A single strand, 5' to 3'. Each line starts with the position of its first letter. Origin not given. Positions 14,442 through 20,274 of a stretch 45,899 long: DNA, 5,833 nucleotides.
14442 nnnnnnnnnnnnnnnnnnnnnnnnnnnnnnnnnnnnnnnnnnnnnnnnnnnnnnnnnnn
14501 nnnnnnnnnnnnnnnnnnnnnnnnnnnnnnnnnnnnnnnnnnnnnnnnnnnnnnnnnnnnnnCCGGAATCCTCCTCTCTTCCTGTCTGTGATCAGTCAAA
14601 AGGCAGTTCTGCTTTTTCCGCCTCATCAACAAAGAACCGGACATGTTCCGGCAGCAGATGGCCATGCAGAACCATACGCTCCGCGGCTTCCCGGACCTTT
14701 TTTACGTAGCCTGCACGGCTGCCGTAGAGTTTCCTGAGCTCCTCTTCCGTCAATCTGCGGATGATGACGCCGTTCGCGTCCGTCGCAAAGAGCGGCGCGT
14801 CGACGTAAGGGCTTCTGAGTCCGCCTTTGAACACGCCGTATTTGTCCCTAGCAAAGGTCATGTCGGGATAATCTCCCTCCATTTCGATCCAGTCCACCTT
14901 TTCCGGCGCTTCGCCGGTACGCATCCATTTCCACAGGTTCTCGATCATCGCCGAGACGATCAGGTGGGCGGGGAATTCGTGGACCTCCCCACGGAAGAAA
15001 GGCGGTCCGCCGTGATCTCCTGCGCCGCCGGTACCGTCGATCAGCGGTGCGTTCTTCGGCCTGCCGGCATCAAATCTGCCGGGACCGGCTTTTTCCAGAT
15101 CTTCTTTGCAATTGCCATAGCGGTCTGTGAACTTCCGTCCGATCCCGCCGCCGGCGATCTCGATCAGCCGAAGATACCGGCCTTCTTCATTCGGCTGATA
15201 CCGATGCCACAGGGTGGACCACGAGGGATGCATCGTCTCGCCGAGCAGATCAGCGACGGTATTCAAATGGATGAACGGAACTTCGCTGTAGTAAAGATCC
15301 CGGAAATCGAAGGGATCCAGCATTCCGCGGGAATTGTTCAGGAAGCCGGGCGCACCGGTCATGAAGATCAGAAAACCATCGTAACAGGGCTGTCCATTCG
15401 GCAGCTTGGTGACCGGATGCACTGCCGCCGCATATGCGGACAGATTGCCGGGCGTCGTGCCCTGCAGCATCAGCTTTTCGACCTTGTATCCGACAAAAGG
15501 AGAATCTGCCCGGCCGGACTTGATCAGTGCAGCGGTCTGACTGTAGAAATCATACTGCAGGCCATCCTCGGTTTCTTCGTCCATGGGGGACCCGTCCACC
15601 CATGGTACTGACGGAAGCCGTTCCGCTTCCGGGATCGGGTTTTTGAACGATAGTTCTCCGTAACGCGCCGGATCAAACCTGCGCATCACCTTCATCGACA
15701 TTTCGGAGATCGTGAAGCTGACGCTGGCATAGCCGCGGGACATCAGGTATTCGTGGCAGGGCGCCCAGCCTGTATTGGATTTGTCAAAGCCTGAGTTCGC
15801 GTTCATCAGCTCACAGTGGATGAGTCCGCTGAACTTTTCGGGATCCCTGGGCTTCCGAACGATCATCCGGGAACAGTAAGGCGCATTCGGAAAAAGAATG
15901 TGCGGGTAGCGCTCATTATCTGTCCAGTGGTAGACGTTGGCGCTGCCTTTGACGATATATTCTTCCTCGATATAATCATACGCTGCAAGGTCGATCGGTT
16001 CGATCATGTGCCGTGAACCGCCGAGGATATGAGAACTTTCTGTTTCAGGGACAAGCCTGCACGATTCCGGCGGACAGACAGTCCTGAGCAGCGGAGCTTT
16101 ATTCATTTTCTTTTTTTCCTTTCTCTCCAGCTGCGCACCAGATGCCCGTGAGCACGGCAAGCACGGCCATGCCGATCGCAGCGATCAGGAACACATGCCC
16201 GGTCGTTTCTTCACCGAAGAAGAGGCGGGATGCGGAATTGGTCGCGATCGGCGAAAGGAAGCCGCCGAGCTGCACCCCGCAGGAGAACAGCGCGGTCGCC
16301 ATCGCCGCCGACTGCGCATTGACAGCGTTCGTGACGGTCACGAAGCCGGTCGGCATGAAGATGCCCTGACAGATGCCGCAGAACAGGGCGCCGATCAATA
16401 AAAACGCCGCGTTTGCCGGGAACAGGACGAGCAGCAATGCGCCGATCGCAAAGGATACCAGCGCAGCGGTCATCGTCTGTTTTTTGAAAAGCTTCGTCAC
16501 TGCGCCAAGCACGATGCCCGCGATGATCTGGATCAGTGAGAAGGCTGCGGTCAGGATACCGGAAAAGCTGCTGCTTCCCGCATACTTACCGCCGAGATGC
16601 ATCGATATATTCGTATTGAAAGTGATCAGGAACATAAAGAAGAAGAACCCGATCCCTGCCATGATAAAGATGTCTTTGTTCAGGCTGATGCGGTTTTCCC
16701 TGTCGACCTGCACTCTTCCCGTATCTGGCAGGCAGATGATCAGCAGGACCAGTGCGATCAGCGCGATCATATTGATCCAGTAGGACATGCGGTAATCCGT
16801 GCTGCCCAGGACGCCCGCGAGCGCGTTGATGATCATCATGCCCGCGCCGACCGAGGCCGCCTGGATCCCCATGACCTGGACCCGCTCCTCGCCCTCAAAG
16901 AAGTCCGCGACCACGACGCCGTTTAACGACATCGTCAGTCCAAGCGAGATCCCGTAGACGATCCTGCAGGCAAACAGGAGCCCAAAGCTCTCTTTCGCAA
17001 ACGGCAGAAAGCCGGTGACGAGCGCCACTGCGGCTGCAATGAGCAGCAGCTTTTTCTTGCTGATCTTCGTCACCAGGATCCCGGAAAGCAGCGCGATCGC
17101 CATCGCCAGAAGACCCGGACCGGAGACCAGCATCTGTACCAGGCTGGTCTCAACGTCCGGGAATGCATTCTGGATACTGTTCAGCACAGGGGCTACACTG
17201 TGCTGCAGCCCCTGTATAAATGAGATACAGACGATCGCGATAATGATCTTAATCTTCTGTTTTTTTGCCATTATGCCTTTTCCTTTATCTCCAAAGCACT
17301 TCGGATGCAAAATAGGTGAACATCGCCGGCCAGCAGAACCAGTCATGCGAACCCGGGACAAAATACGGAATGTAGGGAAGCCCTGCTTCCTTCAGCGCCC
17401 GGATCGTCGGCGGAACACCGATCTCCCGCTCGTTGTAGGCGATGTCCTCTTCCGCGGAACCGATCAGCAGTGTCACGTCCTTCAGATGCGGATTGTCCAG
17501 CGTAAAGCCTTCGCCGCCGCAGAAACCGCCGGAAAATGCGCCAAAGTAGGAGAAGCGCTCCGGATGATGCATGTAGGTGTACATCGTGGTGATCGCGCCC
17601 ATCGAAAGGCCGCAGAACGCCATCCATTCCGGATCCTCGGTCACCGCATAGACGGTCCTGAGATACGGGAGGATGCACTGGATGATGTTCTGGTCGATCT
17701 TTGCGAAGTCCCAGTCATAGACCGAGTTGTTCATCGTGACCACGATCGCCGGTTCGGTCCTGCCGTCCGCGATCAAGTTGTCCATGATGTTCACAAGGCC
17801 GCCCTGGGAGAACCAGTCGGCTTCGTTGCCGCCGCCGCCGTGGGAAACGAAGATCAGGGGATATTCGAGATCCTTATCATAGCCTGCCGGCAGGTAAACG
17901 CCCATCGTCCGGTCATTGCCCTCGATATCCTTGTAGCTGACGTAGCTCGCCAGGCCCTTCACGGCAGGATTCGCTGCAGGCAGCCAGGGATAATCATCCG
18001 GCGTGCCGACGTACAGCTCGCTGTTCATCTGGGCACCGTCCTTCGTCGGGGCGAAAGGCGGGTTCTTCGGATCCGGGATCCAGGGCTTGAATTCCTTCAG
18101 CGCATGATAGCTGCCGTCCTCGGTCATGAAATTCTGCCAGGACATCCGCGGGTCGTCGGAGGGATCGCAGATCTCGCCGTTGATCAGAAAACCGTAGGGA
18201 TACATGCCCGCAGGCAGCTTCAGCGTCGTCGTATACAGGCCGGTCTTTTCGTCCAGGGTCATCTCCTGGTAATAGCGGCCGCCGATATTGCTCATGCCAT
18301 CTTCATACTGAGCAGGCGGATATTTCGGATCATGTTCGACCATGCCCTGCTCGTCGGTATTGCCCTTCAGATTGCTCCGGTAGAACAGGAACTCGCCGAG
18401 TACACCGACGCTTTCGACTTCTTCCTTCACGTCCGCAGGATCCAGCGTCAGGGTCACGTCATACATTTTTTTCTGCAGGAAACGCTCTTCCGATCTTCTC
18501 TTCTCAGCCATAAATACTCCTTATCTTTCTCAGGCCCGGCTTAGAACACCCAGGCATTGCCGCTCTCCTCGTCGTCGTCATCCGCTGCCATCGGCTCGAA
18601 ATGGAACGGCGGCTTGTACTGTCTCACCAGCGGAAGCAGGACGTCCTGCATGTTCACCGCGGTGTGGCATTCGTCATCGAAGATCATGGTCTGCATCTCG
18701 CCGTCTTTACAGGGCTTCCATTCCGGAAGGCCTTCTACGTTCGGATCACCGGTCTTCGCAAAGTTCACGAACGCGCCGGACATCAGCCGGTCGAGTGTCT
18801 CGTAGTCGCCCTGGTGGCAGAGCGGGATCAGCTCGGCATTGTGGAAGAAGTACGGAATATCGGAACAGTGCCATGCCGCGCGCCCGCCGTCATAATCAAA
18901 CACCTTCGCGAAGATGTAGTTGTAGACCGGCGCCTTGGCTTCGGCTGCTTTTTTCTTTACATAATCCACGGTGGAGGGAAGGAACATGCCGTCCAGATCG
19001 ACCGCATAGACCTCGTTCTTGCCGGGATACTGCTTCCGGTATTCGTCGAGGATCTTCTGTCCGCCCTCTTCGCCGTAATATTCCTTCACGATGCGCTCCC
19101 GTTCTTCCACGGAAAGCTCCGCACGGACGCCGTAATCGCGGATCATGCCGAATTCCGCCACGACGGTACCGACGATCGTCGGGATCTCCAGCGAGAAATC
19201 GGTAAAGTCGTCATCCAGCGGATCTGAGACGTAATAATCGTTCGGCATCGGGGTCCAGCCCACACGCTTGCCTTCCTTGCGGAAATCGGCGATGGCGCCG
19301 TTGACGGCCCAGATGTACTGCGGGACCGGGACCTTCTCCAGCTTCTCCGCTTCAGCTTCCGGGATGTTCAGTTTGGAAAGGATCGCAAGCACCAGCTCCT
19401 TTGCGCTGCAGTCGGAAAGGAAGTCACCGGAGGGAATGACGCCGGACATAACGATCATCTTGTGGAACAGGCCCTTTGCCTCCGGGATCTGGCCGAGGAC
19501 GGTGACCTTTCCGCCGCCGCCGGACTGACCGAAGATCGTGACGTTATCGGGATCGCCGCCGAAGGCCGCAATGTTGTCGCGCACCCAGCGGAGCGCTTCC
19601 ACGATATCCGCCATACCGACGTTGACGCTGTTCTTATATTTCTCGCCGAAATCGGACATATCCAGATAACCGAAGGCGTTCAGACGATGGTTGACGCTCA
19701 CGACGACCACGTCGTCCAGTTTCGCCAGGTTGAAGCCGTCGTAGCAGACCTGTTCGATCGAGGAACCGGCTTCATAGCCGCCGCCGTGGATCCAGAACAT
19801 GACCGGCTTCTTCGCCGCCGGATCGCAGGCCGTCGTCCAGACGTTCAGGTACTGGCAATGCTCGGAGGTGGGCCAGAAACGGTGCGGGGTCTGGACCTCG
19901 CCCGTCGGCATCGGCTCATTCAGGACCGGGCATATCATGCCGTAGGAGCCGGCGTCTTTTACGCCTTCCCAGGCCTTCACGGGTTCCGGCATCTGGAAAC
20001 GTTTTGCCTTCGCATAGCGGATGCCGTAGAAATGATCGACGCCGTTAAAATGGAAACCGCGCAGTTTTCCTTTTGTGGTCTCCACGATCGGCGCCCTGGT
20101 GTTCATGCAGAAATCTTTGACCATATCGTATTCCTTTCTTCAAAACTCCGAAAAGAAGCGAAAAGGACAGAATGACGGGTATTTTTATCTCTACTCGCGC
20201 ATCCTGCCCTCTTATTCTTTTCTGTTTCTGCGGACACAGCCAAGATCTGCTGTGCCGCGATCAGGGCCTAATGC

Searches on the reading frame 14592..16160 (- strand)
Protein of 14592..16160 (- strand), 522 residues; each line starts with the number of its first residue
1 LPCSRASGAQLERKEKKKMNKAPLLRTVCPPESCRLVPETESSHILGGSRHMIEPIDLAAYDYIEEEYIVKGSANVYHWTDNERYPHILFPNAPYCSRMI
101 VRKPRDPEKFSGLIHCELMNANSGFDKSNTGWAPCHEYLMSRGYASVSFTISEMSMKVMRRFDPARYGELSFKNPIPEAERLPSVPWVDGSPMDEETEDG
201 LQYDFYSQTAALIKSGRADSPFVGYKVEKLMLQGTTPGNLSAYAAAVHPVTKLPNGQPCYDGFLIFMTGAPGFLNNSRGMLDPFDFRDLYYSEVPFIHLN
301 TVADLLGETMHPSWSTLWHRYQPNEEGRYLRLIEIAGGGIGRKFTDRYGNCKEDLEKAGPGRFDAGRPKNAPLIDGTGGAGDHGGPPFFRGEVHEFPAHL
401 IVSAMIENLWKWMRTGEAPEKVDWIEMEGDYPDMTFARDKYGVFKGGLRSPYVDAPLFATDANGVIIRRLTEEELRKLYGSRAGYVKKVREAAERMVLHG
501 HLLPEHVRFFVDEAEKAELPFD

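Call 11: search_protein_families(library=pfam, proteins=[window:14592-16160:-], max_evalue=0.0001)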
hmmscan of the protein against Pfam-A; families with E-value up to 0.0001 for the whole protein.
window:14592-16160:- (522 aa): 1 family
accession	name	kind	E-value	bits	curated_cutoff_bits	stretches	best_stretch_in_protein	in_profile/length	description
PF20091.5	Abhydrolase_10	-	9.4e-74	249.3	23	1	38-508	6-425/429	Alpha/beta hydrolase domain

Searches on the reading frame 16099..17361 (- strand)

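Call 10: search_protein_families(library=pfam, proteins=[window:16099-17361:-], max_evalue=0.0001)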
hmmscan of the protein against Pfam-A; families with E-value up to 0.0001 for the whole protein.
window:16099-17361:- (420 aa): 1 family
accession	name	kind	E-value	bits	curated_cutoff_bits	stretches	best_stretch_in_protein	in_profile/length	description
PF07690.21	MFS_1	-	6.6e-37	127.6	33.4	2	45-214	7-175/347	Major Facilitator Superfamily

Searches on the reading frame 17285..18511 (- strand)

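Call 10: search_protein_families(library=pfam, proteins=[window:17285-18511:-], max_evalue=0.0001)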
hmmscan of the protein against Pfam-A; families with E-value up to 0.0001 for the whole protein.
window:17285-18511:- (408 aa): 1 family
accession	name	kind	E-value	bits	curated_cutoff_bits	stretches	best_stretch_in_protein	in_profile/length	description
PF00756.26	Esterase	-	3.2e-15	57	22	1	198-328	5-148/251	Putative esterase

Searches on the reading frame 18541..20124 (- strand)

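Call 10: search_protein_families(library=pfam, proteins=[window:18541-20124:-], max_evalue=0.0001)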
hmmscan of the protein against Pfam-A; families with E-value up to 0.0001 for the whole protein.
window:18541-20124:- (527 aa): 3 families
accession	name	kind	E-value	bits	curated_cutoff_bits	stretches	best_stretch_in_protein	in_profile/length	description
PF00135.34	COesterase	-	3.8e-85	287.2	27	1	11-486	2-500/515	Carboxylesterase family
PF20434.5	BD-FAE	-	6.3e-10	39.4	26.8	1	104-212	11-108/215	BD-FAE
PF07859.19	Abhydrolase_3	-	1.3e-07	32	25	1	168-218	46-96/210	alpha/beta hydrolase fold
